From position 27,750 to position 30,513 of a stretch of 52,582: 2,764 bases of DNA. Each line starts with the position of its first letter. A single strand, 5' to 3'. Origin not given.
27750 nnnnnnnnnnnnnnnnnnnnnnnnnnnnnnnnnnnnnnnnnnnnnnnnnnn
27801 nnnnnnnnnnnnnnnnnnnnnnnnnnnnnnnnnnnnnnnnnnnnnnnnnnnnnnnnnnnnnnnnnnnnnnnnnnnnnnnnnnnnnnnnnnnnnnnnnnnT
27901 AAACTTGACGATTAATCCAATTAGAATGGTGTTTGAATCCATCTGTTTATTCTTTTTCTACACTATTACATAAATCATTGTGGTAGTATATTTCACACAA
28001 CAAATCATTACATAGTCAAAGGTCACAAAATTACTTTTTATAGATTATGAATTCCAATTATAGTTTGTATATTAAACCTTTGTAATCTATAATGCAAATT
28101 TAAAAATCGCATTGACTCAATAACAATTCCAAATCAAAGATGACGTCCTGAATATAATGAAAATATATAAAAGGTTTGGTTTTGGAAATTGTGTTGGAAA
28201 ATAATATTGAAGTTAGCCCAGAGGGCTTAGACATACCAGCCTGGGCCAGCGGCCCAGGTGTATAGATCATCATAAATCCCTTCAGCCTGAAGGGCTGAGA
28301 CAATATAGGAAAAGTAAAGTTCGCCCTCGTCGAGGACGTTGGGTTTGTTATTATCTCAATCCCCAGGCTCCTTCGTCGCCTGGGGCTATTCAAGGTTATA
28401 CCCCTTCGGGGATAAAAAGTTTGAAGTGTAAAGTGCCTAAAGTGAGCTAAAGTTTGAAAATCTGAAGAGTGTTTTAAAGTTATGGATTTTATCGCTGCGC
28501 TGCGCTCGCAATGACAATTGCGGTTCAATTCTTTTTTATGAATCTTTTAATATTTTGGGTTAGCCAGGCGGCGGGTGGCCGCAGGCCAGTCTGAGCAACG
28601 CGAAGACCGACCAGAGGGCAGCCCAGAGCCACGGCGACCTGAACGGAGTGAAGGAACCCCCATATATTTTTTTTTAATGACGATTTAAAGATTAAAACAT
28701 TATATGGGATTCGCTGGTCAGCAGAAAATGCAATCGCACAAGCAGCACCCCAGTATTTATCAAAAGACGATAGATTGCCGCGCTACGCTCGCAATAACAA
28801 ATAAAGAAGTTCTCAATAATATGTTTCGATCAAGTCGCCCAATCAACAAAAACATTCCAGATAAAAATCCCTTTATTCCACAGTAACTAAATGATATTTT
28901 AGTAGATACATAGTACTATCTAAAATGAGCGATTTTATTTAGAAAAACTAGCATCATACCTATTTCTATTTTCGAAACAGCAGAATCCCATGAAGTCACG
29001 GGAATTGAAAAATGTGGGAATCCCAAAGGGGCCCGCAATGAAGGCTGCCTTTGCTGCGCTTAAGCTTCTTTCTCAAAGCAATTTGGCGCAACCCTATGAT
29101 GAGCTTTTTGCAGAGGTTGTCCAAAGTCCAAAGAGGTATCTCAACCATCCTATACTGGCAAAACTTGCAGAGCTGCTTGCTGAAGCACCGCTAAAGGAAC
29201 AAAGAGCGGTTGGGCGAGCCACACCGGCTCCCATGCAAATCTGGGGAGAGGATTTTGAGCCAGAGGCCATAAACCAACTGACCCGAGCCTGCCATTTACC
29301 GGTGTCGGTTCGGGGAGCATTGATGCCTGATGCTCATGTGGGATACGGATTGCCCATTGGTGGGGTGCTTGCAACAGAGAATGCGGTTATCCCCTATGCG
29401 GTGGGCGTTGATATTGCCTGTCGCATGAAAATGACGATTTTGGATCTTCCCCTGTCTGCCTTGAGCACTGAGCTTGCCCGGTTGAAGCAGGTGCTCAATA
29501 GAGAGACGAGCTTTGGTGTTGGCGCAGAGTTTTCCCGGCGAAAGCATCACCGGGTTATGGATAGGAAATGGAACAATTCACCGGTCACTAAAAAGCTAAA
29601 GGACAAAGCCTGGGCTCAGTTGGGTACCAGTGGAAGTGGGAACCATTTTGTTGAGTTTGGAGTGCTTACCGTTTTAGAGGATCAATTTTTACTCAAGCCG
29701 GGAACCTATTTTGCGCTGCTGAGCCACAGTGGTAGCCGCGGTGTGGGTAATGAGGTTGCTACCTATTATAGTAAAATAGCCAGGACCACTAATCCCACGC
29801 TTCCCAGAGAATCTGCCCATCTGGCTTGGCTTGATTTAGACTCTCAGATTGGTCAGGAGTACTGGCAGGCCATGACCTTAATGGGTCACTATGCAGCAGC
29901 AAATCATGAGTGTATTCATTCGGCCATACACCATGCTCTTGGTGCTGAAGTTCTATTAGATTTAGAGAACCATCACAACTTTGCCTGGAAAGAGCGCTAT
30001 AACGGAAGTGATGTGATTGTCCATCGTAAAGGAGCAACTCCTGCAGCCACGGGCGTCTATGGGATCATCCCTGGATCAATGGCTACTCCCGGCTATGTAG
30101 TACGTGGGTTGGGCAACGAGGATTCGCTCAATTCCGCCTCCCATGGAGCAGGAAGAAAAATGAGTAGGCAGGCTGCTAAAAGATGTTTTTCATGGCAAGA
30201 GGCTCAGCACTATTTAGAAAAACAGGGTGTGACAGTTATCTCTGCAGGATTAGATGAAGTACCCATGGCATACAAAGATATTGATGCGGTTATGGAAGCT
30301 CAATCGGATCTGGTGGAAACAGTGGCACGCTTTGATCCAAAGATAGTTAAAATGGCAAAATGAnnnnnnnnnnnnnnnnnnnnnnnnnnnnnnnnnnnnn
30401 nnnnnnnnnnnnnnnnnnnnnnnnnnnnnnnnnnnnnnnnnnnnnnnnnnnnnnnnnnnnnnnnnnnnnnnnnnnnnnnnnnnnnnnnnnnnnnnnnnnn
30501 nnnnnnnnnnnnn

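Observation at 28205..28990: Dense cluster of short perfect GC hairpins immediately upstream of rtcB: candidate structured ncRNA(s).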

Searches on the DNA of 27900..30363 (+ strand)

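Call 6: search_rna_families(source=window, start=27900, end=29100, threshold=evalue, max_evalue=10, show_alignments=3)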
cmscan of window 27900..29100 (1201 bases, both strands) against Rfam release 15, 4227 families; matches with E-value up to 10: 5.
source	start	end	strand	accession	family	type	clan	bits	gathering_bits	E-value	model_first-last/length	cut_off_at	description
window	28052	28093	-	RF01176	snR78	Gene; snRNA; snoRNA; CD-box;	CL00063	18.6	48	7.2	1-82/82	no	Small nucleolar RNA snR78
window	28049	28113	-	RF02822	Srn266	Gene; sRNA;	-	17.7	63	6.1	1-112/112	no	Streptococcus RNA 266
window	28203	28280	-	RF01137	sR21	Gene; snRNA; snoRNA; CD-box;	-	17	45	4.1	1-67/67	no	Small nucleolar RNA sR21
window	28522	28553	-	RF01377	CRISPR-DR64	Gene; CRISPR;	CL00015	16.6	40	9.6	1-37/37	no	CRISPR RNA direct repeat element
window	28980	29011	-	RF01338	CRISPR-DR25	Gene; CRISPR;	CL00014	16.5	36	5.6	1-25/25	no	CRISPR RNA direct repeat element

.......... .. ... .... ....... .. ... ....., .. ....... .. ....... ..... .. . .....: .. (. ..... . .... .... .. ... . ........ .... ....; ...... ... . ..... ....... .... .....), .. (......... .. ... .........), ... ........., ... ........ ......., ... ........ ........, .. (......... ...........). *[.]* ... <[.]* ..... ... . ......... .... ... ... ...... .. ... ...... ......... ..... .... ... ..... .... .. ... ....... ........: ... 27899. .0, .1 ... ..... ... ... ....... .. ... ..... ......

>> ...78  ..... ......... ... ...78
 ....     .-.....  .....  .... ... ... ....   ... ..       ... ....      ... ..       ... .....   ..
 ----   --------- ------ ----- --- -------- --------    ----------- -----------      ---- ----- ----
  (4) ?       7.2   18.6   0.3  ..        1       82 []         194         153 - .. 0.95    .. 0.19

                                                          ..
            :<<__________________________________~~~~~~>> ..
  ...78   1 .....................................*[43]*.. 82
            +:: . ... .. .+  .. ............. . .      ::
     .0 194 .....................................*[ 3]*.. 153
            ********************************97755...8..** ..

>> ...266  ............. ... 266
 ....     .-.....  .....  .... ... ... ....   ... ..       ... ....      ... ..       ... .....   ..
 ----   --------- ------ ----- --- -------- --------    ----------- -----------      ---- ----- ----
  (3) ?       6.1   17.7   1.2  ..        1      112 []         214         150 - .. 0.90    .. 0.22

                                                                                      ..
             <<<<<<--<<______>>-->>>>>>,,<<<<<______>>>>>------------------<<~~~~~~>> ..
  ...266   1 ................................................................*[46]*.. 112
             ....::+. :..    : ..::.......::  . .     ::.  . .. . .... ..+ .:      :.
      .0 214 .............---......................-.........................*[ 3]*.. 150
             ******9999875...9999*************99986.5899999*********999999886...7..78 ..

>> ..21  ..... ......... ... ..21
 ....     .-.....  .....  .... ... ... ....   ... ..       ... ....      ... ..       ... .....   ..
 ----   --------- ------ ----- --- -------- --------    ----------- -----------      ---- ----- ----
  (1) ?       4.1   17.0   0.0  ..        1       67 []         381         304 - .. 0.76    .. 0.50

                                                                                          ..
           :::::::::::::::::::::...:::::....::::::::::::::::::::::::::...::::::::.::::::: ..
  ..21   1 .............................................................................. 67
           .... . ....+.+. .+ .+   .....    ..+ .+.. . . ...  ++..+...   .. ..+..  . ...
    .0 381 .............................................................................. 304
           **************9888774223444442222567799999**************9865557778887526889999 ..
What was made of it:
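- On Bacterial Y RNA / YrlA: At E <= 10 only noise appears in 27900-29100 (call 6).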

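Call 42: search_dna_similar(query=window:28190-28720:+, collection=plasmids, mode=distant, max_evalue=0.01, max_rows=10)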
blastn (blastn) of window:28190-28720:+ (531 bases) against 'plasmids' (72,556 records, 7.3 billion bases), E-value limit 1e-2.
No match.

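Call 43: search_dna_similar(query=window:28190-28720:+, collection=phages, mode=distant, max_evalue=0.01, max_rows=10)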
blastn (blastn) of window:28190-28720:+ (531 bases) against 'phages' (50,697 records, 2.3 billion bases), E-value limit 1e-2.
No match.
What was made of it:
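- Tried and rejected: BLASTN of 28190-28720 against plasmids and phages gave no match (calls 42, 43).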

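Call 76: search_with_rna_model(model_id=R1, sources=[L002, L003, L004, L005, L006, L007, L008, L009, L010, L011, L012, L013, L014, L015, L016, L017, L018, L019, L020, L021, L022, L023, L024, L025, L026, L027, L028, L029, L030, L031, L032, L033, L034, L035, L036, L037, L038, L039, L040, L041, L042, L043, L044, L045, L046, L047, L048, L049, L050, L051, L052, L053, L054, L055, L056, L057, L058, L059, L060, L061, L062, L063, L064, L065, L066, L067, L068, L069, L070, L071, L072, L073, L074, L075, L076, L077, L078, L079, L080, L081, L083, L084, L085, L086, L087, L088, L089], max_evalue=0.01)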
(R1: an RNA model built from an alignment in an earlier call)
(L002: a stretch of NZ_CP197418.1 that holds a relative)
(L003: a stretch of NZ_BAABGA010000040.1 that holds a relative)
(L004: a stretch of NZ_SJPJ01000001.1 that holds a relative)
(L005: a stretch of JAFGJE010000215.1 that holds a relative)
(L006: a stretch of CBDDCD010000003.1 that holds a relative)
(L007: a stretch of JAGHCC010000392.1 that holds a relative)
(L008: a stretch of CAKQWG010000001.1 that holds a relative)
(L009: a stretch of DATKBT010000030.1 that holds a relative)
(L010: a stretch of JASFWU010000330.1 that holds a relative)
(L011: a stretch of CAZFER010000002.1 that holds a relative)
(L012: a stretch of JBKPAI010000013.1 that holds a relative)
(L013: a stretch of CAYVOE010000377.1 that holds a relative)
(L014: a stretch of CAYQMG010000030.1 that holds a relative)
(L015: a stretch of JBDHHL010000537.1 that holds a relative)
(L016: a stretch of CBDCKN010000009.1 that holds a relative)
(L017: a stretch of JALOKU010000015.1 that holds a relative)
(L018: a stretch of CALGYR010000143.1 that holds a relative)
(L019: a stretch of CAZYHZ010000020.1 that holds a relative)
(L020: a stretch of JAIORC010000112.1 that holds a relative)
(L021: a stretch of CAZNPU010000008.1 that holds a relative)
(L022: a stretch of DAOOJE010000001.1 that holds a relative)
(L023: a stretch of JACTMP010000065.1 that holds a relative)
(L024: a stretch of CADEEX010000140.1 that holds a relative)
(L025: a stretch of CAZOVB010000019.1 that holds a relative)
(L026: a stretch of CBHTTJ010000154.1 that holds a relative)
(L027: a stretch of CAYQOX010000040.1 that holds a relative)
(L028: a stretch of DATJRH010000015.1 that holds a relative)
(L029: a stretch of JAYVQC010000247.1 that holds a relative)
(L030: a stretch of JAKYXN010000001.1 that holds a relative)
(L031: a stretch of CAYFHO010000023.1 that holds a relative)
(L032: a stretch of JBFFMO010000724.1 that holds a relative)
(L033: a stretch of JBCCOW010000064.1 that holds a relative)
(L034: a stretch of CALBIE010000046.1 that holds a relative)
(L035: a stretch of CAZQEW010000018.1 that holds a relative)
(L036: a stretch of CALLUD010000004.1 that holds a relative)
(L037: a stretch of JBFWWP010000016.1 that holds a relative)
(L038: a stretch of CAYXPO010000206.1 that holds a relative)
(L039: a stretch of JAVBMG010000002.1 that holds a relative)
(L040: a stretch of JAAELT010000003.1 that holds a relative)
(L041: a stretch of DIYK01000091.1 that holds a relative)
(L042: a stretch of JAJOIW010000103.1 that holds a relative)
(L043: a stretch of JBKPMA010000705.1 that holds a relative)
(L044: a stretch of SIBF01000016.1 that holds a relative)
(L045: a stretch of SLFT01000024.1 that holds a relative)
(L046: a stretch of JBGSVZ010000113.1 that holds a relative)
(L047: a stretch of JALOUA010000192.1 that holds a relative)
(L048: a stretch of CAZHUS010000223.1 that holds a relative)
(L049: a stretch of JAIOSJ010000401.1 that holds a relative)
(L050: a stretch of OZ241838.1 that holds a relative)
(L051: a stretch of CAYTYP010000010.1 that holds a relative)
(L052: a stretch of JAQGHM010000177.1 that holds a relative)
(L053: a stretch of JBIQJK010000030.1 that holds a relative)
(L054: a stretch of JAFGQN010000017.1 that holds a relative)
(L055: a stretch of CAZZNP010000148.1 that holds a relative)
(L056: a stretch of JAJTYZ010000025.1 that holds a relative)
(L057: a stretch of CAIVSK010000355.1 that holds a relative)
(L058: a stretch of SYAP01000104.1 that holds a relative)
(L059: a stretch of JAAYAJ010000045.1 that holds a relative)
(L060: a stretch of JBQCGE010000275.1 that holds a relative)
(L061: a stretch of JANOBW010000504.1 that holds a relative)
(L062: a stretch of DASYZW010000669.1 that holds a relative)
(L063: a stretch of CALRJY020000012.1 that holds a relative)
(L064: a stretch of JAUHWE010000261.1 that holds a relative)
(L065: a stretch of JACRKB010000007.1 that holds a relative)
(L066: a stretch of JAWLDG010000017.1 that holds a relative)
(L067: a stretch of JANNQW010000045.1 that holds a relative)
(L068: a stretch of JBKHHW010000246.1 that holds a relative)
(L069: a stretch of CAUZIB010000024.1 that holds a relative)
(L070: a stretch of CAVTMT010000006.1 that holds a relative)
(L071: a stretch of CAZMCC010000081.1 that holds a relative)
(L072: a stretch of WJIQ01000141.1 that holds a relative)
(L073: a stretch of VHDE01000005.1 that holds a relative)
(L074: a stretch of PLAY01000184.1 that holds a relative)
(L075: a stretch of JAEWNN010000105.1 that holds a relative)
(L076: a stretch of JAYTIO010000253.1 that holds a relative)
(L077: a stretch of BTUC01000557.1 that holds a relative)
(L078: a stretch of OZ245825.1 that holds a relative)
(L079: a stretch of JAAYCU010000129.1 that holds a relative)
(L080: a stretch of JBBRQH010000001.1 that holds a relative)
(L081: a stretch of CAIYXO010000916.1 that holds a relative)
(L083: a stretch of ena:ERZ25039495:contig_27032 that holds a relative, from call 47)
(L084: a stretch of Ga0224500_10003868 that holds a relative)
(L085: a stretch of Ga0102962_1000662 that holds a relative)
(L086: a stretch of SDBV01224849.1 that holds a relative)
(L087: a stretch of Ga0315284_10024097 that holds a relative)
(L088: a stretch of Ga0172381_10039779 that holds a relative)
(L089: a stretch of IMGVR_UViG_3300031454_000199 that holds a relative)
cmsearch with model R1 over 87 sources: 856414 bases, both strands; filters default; matches with E-value up to 0.01: 22.
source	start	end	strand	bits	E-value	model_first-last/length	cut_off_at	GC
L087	8363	8414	+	78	2.5e-17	1-52/52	no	0.62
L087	8448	8499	+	78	2.5e-17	1-52/52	no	0.62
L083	5084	5136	+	76.2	7e-17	1-52/52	no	0.57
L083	5240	5292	+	76.2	7e-17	1-52/52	no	0.57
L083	5552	5604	+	76.2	7e-17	1-52/52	no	0.57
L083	5396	5448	+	73.5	3.4e-16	1-52/52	no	0.58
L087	7732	7783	-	72.5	6.4e-16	1-52/52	no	0.62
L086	397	448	+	71.8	9.5e-16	1-52/52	no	0.62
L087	8533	8584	+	71.5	1.1e-15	1-52/52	no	0.62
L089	2579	2630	+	69.7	3.3e-15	1-52/52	no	0.65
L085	314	365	-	69.1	4.9e-15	1-52/52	no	0.62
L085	141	192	-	68.9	5.4e-15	1-52/52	no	0.63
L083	5634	5686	-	67.6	1.2e-14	1-52/52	no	0.66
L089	2467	2518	-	54.2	3.4e-11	1-52/52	no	0.65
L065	3596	3648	+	48.4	1e-09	1-52/52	no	0.6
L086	238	299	-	42.6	3.3e-08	1-52/52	no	0.6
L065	3464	3515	-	33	9.9e-06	1-52/52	no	0.73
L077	1931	1983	+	32.5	1.3e-05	1-52/52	no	0.7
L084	6469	6507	+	27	0.00035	1-52/52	no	0.59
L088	3974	4016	+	23.2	0.0033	1-52/52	no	0.56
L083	5023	5067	+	22.8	0.0042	1-52/52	no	0.53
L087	8522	8557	-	21.6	0.0084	1-52/52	no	0.67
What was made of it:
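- Both loci had been fetched only for their rtcB gene (call 76).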

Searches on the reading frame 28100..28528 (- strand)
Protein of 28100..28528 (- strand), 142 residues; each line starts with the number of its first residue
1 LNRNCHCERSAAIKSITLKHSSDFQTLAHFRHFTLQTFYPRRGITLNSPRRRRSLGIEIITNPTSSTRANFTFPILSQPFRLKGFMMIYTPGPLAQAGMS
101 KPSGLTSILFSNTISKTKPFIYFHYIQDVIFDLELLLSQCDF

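Call 9: search_protein_families(library=pfam, proteins=[window:28100-28528:-], max_evalue=0.01)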
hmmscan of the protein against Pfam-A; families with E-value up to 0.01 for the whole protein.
window:28100-28528:- (142 aa): 0 families

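Call 45: search_protein_representatives(protein=window:28100-28528:-)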
Query: 142 residues. Proteins with E-value up to 0.001 (for the whole library): 2; up to 1e-10: 0; up to 1e-30: 0. The best 2 are listed.
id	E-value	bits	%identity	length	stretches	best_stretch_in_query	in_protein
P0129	3.4e-04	36.8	36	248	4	32-104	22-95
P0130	4.4e-04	36.5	26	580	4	30-78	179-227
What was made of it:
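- A phmmer search with the spurious ORF across the block returned P0129 (E 3.4e-4, call 45).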

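Call 47: find_encoding_contigs(protein=P0129, flank=5000, max_places=6)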
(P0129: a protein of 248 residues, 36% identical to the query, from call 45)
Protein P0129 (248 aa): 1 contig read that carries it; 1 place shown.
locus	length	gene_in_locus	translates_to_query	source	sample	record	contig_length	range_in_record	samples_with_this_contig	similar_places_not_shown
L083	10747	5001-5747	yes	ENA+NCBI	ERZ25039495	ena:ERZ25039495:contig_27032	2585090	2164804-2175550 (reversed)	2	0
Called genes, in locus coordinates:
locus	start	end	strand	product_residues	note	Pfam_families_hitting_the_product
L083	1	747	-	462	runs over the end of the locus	PF08323:Glyco_transf_5, PF13579:Glyco_trans_4_4, PF13439:Glyco_transf_4 (weak), PF00534:Glycos_transf_1, PF13692:Glyco_trans_1_4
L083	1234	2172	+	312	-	PF13793:Pribosyltran_N, PF00156:Pribosyltran, PF14572:Pribosyl_synth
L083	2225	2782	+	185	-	PF01386:Ribosomal_L25p, PF14693:Ribosomal_TL5_C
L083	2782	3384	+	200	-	PF01195:Pept_tRNA_hydro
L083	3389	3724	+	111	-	PF01250:Ribosomal_S6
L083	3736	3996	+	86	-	PF01084:Ribosomal_S18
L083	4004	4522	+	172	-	PF01281:Ribosomal_L9_N, PF03948:Ribosomal_L9_C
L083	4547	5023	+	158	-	PF01797:Y1_Tnp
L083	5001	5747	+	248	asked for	PF05773:RWD (faint), PF22495:HTH_92 (faint)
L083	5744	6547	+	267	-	PF00288:GHMP_kinases_N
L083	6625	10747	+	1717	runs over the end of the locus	PF20148:DUF6531 (weak), PF25023:TEN_YD-shell, PF05593:RHS_repeat (weak), PF25023:TEN_YD-shell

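Call 57: find_homologous_proteins(query=window:28100-28528:-, max_evalue=10)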
Query window:28100-28528:-: 6 candidates shared short words with the query, none scored E <= 10.
